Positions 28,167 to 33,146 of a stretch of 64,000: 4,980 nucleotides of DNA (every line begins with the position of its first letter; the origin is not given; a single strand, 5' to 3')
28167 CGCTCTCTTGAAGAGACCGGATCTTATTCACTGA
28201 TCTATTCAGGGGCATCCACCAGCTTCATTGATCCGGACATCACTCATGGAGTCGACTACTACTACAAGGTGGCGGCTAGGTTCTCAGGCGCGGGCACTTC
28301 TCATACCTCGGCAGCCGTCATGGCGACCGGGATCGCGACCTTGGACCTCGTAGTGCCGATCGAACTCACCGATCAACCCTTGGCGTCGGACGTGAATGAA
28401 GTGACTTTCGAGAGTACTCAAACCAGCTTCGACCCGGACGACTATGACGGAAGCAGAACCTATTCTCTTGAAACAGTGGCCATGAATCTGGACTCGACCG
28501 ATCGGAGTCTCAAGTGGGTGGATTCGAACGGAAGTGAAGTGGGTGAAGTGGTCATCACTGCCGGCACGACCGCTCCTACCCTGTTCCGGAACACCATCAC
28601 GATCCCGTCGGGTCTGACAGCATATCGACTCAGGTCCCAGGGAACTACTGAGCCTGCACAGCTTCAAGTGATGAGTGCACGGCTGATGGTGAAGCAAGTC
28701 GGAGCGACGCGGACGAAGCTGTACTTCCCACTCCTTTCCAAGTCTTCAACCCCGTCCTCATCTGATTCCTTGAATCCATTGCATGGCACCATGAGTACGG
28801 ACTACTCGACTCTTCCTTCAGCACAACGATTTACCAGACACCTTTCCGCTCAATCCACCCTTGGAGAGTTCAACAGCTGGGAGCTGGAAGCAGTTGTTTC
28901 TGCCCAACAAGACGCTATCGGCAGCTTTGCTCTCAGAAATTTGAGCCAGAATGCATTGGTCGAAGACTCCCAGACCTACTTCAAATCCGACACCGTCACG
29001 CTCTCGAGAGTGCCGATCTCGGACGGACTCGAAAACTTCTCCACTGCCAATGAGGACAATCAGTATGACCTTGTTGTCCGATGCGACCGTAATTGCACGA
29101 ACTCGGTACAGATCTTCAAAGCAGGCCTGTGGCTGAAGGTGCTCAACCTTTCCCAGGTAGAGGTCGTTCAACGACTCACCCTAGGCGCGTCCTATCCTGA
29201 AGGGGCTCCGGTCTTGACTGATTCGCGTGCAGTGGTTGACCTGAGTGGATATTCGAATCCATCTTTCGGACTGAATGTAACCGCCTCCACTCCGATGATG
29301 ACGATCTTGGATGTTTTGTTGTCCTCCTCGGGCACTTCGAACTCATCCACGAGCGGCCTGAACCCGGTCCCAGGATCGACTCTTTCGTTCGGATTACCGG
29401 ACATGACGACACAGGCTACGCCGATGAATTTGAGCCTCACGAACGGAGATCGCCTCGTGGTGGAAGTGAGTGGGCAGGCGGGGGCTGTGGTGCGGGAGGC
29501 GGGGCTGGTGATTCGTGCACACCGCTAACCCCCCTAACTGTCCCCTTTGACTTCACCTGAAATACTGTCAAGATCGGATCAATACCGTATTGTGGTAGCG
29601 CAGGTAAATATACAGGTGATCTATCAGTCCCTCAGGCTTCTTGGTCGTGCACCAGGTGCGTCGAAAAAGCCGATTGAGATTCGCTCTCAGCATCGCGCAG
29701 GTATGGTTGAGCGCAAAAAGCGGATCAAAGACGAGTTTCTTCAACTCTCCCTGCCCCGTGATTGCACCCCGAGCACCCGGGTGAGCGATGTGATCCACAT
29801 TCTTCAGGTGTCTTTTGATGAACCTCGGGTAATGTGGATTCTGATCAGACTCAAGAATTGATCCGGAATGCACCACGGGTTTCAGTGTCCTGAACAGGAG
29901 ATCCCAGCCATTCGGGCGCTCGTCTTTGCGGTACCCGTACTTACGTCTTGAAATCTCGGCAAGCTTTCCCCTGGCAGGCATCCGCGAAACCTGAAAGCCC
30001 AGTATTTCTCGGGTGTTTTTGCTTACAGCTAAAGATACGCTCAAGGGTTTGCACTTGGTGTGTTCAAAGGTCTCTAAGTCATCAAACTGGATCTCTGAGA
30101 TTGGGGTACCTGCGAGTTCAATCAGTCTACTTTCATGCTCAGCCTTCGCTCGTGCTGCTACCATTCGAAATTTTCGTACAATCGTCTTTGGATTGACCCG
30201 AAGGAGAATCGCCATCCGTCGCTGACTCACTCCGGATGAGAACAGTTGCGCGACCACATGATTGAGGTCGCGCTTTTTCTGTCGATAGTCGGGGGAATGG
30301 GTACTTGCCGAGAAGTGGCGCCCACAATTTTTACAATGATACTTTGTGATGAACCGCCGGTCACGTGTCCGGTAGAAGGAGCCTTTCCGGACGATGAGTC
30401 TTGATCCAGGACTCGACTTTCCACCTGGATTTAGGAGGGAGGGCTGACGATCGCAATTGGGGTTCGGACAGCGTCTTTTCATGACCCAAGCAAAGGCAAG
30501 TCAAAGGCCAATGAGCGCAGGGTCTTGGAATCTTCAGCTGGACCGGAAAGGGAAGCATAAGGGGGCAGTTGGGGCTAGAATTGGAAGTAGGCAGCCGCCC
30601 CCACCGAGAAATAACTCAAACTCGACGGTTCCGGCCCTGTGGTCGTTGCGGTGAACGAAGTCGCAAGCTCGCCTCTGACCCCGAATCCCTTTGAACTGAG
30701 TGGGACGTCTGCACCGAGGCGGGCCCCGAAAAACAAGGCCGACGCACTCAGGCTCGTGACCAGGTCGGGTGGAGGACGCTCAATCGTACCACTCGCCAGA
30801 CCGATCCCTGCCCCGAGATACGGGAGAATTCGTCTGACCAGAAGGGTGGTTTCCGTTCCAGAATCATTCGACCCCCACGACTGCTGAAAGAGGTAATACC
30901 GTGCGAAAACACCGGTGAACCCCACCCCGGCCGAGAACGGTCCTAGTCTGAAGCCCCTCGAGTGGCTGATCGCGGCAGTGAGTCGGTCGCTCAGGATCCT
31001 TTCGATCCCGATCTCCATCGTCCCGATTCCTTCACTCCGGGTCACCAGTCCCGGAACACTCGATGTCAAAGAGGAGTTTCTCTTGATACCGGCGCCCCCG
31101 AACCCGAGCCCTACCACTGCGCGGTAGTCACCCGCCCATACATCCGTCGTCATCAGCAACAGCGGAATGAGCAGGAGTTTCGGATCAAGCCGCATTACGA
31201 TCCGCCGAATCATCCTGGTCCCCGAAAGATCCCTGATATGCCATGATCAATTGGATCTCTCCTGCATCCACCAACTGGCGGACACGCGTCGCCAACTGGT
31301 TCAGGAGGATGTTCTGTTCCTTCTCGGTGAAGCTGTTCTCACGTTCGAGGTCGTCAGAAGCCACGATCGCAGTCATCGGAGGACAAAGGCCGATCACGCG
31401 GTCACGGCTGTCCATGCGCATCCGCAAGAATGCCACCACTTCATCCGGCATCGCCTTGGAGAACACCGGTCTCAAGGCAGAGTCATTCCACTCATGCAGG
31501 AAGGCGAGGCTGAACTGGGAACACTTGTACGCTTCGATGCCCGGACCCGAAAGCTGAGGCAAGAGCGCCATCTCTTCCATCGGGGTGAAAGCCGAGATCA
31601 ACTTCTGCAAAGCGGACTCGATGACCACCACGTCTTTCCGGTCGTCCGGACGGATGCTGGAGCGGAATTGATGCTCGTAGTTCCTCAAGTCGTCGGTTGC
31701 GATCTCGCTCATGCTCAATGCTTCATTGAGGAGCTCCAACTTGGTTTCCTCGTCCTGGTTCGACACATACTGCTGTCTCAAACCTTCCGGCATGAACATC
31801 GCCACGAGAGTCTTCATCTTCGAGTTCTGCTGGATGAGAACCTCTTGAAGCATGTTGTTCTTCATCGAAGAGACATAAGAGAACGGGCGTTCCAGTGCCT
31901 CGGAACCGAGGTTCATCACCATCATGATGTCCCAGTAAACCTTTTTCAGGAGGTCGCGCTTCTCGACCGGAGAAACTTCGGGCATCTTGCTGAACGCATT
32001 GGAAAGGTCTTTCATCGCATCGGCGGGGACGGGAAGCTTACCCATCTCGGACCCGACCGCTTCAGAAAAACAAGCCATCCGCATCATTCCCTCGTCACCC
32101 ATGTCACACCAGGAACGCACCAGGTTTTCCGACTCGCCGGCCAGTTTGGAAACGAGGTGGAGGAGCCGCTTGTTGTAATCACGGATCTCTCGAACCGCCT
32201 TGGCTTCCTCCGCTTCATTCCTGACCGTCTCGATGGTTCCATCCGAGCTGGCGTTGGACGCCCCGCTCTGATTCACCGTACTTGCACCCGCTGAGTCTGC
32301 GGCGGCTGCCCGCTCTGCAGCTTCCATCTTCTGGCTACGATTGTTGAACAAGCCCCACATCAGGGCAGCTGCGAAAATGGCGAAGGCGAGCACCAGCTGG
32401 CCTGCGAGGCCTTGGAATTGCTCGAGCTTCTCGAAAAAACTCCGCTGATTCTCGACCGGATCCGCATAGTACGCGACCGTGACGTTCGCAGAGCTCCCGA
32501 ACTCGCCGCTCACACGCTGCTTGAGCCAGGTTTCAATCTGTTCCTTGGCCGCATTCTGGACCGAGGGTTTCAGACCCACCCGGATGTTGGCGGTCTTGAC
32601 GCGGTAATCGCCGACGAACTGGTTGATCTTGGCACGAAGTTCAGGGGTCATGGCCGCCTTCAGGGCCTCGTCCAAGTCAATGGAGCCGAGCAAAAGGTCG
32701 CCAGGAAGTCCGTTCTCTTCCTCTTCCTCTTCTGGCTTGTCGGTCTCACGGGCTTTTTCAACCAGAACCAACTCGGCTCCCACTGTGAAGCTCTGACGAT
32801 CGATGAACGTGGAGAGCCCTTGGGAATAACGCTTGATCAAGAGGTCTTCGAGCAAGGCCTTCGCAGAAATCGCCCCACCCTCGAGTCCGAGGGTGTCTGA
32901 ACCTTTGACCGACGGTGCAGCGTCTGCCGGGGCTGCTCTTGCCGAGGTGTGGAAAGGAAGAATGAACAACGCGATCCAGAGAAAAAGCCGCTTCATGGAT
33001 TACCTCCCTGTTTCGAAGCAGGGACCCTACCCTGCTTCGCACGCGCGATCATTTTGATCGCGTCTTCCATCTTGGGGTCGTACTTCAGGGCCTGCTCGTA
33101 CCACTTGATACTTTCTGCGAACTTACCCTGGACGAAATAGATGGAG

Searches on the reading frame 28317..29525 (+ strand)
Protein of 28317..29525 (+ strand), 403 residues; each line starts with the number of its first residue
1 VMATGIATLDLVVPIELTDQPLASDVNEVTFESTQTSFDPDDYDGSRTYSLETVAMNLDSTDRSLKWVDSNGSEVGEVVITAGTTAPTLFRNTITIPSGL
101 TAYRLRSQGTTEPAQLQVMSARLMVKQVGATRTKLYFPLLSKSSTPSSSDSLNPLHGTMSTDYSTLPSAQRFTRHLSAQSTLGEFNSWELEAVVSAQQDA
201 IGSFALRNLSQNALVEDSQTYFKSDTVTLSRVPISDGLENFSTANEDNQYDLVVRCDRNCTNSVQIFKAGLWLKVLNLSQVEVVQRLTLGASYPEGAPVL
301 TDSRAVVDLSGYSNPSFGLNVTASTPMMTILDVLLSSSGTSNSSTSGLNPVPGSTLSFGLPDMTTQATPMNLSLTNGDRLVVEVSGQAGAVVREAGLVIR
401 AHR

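Call 26: find_homologous_proteins(query=window:28317-29525:+, max_evalue=0.001)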
Query window:28317-29525:+ (403 aa): 4 proteins with E <= 0.001 among 8000 candidates.
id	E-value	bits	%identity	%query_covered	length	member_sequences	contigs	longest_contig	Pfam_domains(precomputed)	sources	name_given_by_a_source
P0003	1.6e-206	703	79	100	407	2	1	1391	-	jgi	jgi:hypothetical protein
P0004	7.4e-179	612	70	100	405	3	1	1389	-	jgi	jgi:hypothetical protein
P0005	1.4e-154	533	62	100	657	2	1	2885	-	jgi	jgi:hypothetical protein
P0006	4.7e-69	251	36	95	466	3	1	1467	-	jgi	jgi:hypothetical protein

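Call 58: predict_structure(alignment_id=A5)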
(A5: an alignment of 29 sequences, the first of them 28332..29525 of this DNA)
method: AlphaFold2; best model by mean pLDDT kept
length: 398 residues; sequences in the alignment: 29
mean_pLDDT: 93.7   pTM: 0.92
mean pLDDT of the five models: 93.7, 93.5, 93.2, 92.5, 92.3
residues with pLDDT >= 90: 337; 70-90: 56; 50-70: 5; < 50: 0
segments of 3 or more residues with pLDDT < 50: none
pLDDT, mean of each block of 10 residues (from residue 1): 91 97 97 97 97 98 97 98 96 96 98 97 97 93 93 93 91 83 95 96 95 95 95 91 95 96 97 94 81 82 93 95 89 92 94 92 95 93 87 95
secondary structure, 60 per line:
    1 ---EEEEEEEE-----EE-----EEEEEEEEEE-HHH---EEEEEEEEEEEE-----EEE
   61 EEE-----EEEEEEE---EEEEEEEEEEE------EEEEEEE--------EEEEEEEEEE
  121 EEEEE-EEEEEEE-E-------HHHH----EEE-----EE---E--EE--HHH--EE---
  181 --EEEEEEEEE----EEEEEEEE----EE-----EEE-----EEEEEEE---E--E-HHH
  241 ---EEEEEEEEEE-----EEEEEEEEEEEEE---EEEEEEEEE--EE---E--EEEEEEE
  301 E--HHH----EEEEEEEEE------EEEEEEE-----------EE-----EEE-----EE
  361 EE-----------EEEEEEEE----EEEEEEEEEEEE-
elements in order: E4-11 E24-33 E41-52 E58-63 E69-75 E79-89 E96-102 E111-125 E127-133 H143-146 E151-153 E183-191 E196-203 E215-217 E223-229 E244-253 E259-271 E275-283 E294-301 E311-319 E326-332 E351-353 E359-362 E374-381 E386-397
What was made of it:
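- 28335..29525 (+): C-terminal head (aa 1906-2302): three tandem jelly-roll-like beta modules. M1 ends at 28709 (aa 2030), M2 is 28710-29147 (aa 2031-2176, with the invariant CxxxC at 2155/2159), M3 is 29148-29525 (aa 2177-2302, the most variable). AF2 pLDDT 93.7, pTM 0.92, all-beta (call 58).
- Head: pLDDT 93.7 and pTM 0.92 imply one packed unit (call 58).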

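Call 60: search_solved_structures(query=A5, max_evalue=10, show_alignments=1)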
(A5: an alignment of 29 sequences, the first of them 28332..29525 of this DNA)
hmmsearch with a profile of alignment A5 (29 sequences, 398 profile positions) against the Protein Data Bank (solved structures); distinct sequences matched with E-value up to 10: 1.
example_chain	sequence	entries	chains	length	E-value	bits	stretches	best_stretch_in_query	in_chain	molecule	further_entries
7og5_H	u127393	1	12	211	2.9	9.8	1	296-377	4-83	RNA-free ribonuclease P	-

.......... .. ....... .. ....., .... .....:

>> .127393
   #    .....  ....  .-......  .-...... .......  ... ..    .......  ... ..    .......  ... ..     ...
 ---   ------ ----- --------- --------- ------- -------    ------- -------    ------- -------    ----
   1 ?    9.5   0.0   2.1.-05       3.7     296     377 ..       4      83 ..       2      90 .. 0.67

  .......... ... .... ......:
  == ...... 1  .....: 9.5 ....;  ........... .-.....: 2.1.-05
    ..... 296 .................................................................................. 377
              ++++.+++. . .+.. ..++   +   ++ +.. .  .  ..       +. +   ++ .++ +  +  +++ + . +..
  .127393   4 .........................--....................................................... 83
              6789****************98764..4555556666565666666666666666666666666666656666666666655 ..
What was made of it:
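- On C1q/TNF superfamily head: A profile of 29 heads against PDB sequences gives nothing better than E 2.9 (call 60).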

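Call 61: fold_search(model_id=the predicted structure, library=pdb)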
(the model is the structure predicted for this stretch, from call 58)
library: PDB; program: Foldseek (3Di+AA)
matches with E <= 10: 1790; with E <= 0.001: 140
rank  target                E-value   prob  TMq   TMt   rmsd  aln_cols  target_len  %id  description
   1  5hkj                  3.3e-10  1.00  0.24  0.24  22.0       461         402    9  Single Chain Recombinant Globular Head of the Complement System Protein C1q (released 2016-03-02)
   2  5hzf                  4.7e-09  1.00  0.23  0.23  22.2       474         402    9  Single Chain Recombinant Globular Head of the Complement System Protein C1q in complex with magnesium (released 2016-03-02)
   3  4w8j                  5.6e-09  1.00  0.19  0.08  32.9       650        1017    9  Structure of the full-length insecticidal protein Cry1Ac reveals intriguing details of toxin packaging into in vivo form (released 2014-09-17)
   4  8w7n                  5.9e-09  1.00  0.20  0.09  32.9       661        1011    7  Crystal structure of the in-cell Cry1Aa purified from Bacillus thuringiensis (released 2024-03-06)
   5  9h99                  4.3e-08  1.00  0.18  0.07  32.0       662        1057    8  Native structure of the full-length pesticidal protein Cry1Ca18 at pH7, from crystals formed in vivo (released 2025-11-12)
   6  9qxq                  1.0e-07  1.00  0.20  0.08  33.7       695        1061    8  native structure of full-length pesticidal protein Cry1Ca18 at pH9, from crystals formed in vivo (released 2026-02-11)
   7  5kca                  1.2e-07  1.00  0.23  0.13  22.7       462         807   11  Crystal structure of the Cbln1 C1q domain trimer in complex with the amino-terminal domain (ATD) of iGluR Delta-2 (GluD2 (released 2016-07-27)
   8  4ind_A                1.8e-07  0.99  0.18  0.19  21.6       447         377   10  The Triple Jelly Roll Fold and Turret Assembly in an Archaeal Virus (released 2013-01-23)
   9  3j31_P                1.9e-07  0.98  0.16  0.17  22.2       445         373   10  Life in the extremes: atomic structure of Sulfolobus Turreted Icosahedral Virus (released 2013-05-01)
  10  2zxq                  6.4e-07  0.93  0.18  0.07  24.1       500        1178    8  Crystal structure of endo-alpha-N-acetylgalactosaminidase from Bifidobacterium longum (EngBF) (released 2009-06-16)
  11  8a1a_A                6.4e-07  0.89  0.18  0.07  25.4       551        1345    8  Structure of a leucinostatin derivative determined by host lattice display : L1F11V1 construct (released 2022-12-07)
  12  8a19_A                6.8e-07  0.91  0.17  0.07  24.9       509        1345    8  Structure of a leucinostatin derivative determined by host lattice display : L1E4V1 construct (released 2022-12-07)
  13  4zch_B                1.0e-06  1.00  0.25  0.24  22.2       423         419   11  Single-chain human APRIL-BAFF-BAFF Heterotrimer (released 2015-05-13)
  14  6qfk_A                1.1e-06  0.85  0.18  0.06  25.2       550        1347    7  EngBF DARPin Fusion 4b G10 (released 2019-11-06)
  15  6sh9_B                1.2e-06  0.92  0.18  0.07  23.7       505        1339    7  EngBF DARPin Fusion 4b D12 (released 2019-11-06)
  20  4zch_A                2.9e-06  1.00  0.24  0.23  22.1       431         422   12  Single-chain human APRIL-BAFF-BAFF Heterotrimer (released 2015-05-13)
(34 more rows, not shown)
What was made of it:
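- Closest known: Mosaic adhesive trimer. Same: The G3 head's best fold matches are C1q/TNF heads (call 61).
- Closest known: Single-chain or fused multi-jelly-roll heads: recombinant single-chain C1q. Same: Foldseek E 3e-10 to 2e-7, probability 0.99-1.0 (call 61).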

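Call 64: fold_search(model_id=the predicted structure, library=viral)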
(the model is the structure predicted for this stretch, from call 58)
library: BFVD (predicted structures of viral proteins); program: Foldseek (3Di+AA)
matches with E <= 10: 1918; with E <= 0.001: 297
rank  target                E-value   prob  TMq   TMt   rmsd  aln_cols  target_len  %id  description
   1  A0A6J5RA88            3.1e-15  1.00  0.24  0.24  22.4       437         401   10  Uncharacterized protein [uncultured Caudovirales phage]
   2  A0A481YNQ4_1          4.4e-13  1.00  0.24  0.11  23.3       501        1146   10  Collagen triple helix repeat protein [Pithovirus LCDPAC02]
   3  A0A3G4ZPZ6            2.3e-12  1.00  0.26  0.25  22.7       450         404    8  Uncharacterized protein [Terrestrivirus sp.]
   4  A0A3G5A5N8            2.7e-12  1.00  0.27  0.27  23.3       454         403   10  Uncharacterized protein [Hyperionvirus sp.]
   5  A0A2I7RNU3            2.8e-11  1.00  0.18  0.10  24.6       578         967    6  (no name in the UniProt tables at hand)
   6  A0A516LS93            3.6e-11  1.00  0.22  0.09  23.6       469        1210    8  (no name in the UniProt tables at hand)
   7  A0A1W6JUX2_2          3.8e-11  1.00  0.18  0.10  21.6       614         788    8  Uncharacterized protein [Vibrio phage pVco-5]
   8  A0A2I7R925            4.0e-11  1.00  0.19  0.11  23.7       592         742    9  (no name in the UniProt tables at hand)
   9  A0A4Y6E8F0            5.7e-11  1.00  0.20  0.10  23.0       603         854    9  Uncharacterized protein [Vibrio phage Pontus]
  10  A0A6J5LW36            9.1e-11  1.00  0.23  0.22  22.2       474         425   10  C1q domain-containing protein [uncultured Caudovirales phage]
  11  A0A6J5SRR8            1.1e-10  1.00  0.24  0.28  17.8       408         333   13  Uncharacterized protein [uncultured Caudovirales phage]
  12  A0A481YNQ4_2          1.4e-10  1.00  0.21  0.09  26.4       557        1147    8  Collagen triple helix repeat protein [Pithovirus LCDPAC02]
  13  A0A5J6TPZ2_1          4.7e-10  1.00  0.16  0.09  25.4       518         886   10  (no name in the UniProt tables at hand)
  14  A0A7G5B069            1.0e-09  1.00  0.21  0.12  23.4       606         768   11  (no name in the UniProt tables at hand)
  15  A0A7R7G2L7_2          1.3e-09  1.00  0.21  0.09  37.8       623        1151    8  (no name in the UniProt tables at hand)
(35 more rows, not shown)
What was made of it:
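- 28335..29525 (+): Foldseek (calls 61, 64).
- The best Foldseek matches are the single-chain C1q head 5hkj (E 3e-10), single-chain APRIL/BAFF 4zch, the STIV triple jelly roll 4ind, CBM-like domains of Cry/Vip toxins, and phage or giant-virus proteins including a 'C1q domain-containing protein' (calls 61, 64).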

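Call 73: search_protein_families(library=phrogs, proteins=[window:28332-29525:+], max_evalue=0.1)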
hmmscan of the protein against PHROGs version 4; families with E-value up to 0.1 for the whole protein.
window:28332-29525:+ (398 aa): 0 families

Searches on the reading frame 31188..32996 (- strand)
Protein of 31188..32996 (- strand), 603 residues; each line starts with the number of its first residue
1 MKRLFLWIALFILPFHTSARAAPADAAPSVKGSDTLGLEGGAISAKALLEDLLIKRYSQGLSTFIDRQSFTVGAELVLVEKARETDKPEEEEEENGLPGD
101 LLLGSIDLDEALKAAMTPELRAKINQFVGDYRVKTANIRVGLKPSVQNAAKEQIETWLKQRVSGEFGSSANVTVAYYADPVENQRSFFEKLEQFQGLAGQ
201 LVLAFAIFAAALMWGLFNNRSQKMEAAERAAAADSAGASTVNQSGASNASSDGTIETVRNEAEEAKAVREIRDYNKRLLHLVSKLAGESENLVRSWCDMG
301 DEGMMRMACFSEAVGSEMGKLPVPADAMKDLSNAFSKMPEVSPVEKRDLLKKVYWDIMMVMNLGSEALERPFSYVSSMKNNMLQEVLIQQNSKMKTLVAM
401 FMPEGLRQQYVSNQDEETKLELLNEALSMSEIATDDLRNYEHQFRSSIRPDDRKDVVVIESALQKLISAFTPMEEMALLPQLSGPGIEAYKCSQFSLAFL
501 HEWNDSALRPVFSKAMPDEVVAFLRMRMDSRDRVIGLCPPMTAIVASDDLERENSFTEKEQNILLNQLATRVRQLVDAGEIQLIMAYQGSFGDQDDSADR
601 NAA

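Call 25: search_protein_families(library=pfam, proteins=[window:31188-32996:-], max_evalue=0.001)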
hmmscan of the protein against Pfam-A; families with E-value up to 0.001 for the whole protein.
window:31188-32996:- (603 aa): 0 families

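Call 57: search_protein_families(library=ncbifam, proteins=[window:31188-32996:-], max_evalue=0.01)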
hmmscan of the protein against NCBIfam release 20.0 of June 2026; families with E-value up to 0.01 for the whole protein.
window:31188-32996:- (603 aa): 0 families
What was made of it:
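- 30575..32996 (-): Two conserved neighbours of unknown function. o30575 is 212 aa, has a signal peptide and ends in YFQF, which looks like a small outer-membrane beta-barrel. o31185 is 603 aa with a signal peptide and one central membrane helix. Whether they belong to the system is uncertain. No family match (calls 25, 57).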
